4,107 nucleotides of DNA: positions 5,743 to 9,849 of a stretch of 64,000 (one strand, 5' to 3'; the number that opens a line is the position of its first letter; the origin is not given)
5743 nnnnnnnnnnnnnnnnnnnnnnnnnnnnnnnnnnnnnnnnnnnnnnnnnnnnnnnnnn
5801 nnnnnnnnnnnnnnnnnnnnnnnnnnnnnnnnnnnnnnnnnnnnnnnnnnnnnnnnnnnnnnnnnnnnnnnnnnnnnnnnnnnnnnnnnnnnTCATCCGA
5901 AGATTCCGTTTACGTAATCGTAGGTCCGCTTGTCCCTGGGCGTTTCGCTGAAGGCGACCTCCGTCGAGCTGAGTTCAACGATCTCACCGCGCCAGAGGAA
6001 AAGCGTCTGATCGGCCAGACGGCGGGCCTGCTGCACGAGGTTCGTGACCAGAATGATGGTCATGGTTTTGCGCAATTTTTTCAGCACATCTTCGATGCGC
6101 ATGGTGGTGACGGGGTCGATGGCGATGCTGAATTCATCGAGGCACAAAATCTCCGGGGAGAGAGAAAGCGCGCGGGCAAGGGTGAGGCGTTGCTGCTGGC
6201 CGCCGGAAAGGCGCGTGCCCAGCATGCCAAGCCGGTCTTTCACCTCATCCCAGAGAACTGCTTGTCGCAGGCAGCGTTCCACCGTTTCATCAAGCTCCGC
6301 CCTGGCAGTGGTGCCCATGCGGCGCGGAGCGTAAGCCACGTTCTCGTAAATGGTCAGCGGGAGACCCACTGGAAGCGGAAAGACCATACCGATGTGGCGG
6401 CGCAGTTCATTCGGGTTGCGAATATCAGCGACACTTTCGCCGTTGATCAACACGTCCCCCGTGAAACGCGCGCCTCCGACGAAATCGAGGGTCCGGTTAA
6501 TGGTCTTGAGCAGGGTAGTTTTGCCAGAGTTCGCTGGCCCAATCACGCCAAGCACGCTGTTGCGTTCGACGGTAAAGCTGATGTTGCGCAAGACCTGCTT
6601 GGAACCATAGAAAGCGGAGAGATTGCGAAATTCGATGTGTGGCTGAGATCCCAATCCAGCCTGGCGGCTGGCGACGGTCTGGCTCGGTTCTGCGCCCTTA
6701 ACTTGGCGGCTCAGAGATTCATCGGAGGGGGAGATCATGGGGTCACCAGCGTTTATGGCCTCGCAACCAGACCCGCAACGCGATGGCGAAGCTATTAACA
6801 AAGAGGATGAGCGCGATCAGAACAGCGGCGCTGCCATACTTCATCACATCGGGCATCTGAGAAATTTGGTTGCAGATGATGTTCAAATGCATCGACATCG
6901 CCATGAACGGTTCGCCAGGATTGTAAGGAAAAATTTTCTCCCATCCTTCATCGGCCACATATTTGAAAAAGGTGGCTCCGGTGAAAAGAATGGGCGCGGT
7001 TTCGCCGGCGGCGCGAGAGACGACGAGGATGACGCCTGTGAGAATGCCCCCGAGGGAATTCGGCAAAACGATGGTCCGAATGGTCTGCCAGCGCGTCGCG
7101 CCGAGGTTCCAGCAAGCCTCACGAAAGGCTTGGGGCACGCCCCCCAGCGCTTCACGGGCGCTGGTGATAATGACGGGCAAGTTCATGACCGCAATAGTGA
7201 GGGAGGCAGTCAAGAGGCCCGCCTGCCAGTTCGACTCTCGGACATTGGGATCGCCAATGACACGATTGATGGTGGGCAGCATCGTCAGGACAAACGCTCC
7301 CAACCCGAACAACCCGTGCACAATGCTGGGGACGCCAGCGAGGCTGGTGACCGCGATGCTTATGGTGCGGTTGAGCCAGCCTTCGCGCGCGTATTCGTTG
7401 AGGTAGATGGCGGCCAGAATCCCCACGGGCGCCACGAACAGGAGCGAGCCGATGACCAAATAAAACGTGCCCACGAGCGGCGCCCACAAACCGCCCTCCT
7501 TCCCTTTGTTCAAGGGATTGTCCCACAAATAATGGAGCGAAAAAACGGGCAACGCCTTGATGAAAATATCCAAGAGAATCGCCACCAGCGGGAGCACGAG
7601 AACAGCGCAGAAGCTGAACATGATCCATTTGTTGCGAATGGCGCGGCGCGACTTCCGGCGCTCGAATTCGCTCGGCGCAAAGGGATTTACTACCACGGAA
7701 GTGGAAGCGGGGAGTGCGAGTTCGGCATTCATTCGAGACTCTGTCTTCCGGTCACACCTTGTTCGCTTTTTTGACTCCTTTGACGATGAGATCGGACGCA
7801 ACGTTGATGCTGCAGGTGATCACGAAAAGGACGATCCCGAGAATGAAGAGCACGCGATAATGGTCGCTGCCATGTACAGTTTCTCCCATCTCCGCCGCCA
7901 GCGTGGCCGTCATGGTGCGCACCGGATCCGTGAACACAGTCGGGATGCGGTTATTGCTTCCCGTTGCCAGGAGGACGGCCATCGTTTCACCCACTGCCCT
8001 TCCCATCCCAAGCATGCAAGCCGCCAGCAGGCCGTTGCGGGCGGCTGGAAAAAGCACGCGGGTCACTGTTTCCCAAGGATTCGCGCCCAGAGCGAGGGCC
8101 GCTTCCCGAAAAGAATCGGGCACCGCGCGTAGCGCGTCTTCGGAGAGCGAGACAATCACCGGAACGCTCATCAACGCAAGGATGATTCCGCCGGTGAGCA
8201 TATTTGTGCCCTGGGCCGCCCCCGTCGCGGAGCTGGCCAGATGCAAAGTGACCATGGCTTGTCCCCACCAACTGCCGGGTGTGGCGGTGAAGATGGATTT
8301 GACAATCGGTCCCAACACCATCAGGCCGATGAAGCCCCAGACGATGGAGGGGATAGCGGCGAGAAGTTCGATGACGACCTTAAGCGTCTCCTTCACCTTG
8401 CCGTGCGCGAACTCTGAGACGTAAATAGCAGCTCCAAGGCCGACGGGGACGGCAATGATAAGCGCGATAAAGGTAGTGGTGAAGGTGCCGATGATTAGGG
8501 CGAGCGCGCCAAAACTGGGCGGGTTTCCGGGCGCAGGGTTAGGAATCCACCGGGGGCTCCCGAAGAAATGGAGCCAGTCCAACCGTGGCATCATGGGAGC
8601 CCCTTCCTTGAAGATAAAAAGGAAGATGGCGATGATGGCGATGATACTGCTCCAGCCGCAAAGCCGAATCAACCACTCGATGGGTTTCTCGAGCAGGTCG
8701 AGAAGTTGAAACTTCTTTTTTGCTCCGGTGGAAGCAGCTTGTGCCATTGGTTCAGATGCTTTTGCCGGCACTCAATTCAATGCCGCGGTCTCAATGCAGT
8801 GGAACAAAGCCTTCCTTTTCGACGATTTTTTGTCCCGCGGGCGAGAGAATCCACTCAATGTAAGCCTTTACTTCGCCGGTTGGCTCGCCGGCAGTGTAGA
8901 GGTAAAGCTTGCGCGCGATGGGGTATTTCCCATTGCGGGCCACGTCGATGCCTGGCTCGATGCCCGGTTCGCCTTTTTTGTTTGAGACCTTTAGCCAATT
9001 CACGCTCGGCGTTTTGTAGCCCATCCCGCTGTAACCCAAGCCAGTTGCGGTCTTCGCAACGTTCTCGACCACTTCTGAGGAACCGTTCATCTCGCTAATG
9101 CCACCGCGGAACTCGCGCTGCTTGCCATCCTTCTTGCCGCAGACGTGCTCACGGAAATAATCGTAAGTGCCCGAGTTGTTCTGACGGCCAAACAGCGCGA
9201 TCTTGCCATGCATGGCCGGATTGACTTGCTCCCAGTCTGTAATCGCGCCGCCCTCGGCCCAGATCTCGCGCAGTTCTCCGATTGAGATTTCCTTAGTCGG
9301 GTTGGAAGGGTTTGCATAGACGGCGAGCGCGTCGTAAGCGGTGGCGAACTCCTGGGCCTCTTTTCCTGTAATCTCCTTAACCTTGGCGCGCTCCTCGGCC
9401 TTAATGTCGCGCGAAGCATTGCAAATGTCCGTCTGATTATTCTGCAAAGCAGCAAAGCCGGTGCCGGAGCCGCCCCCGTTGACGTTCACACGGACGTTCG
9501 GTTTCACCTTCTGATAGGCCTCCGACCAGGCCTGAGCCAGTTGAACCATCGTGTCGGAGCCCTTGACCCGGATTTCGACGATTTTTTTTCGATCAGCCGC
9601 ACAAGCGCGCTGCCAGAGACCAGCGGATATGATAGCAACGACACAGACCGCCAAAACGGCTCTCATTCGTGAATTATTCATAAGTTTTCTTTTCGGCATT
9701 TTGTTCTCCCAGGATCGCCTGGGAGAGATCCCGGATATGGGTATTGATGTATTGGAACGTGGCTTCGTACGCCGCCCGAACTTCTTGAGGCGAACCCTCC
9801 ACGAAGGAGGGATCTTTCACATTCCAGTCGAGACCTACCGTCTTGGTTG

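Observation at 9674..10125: PhoU fused to an ArsC/LMW-PTP domain whose catalytic cysteine is replaced by aspartate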

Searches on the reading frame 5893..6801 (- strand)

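Call 19: search_protein_families(library=pfam, proteins=[window:5893-6801:-], max_evalue=0.001)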
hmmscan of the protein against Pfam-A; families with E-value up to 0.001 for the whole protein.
window:5893-6801:- (302 aa): 3 families
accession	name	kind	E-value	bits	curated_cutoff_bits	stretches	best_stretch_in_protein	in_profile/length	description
PF00005.33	ABC_tran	-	5e-24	85.9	25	1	71-223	1-134/137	ABC transporter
PF13304.12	AAA_21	-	4.9e-06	27.3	27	0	85-122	3-40/304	AAA domain, putative AbiEii toxin, Type IV TA system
PF02463.25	SMC_N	-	0.00037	20.4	40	0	189-254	135-197/220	RecF/RecN/SMC N terminal domain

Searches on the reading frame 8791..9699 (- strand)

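Call 19: search_protein_families(library=pfam, proteins=[window:8791-9699:-], max_evalue=0.001)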
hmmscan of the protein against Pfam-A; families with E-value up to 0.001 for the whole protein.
window:8791-9699:- (302 aa): 4 families
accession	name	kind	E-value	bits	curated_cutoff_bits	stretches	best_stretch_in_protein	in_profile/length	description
PF12849.12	PBP_like_2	-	3.4e-36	125.8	27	1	41-287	10-266/267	PBP superfamily domain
PF12727.12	PBP_like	-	5.4e-12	45.7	27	1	60-223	2-149/193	PBP superfamily domain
PF13531.11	SBP_bac_11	-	5.2e-08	33.4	25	1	45-298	3-226/227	Bacterial extracellular solute-binding protein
PF01547.30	SBP_bac_1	-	6.4e-07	30.1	26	0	194-291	205-307/307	Bacterial extracellular solute-binding protein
